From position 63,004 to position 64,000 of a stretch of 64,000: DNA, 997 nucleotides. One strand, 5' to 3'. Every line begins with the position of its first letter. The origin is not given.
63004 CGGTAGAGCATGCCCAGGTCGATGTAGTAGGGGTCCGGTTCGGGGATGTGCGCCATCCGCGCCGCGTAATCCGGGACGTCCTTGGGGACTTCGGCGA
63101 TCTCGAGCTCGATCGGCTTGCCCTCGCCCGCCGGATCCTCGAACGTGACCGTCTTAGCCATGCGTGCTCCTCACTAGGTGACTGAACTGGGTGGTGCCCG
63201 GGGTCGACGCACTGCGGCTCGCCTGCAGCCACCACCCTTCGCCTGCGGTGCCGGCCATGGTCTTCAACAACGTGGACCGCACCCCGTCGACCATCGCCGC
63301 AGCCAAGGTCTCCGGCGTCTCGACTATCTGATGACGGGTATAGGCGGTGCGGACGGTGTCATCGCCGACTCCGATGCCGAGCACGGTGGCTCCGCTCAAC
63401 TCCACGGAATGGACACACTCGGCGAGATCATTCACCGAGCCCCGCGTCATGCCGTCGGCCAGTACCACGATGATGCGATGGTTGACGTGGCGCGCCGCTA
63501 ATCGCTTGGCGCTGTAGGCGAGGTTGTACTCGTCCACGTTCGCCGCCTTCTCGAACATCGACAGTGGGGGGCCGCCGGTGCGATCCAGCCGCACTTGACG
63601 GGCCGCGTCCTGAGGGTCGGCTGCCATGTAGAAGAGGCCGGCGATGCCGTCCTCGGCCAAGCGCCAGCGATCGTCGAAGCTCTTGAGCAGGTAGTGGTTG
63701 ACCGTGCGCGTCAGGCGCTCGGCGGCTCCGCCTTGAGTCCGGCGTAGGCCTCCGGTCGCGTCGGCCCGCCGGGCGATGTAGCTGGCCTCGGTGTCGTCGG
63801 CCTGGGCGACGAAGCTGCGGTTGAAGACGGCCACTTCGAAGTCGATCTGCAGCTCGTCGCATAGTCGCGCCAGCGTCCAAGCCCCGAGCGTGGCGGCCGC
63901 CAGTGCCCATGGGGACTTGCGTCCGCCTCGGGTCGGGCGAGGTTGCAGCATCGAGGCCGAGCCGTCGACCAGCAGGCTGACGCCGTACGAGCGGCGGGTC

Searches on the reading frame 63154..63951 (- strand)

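Call 56: search_protein_families(library=pfam, proteins=[window:63154-63951:-], max_evalue=0.01)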
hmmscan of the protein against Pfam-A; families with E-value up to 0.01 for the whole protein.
window:63154-63951:- (265 aa): 1 family
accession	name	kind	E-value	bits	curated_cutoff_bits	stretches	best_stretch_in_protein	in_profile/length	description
PF11775.14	CobT_C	-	1.4e-05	25.3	21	1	133-224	111-214/220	Cobalamin biosynthesis protein CobT VWA domain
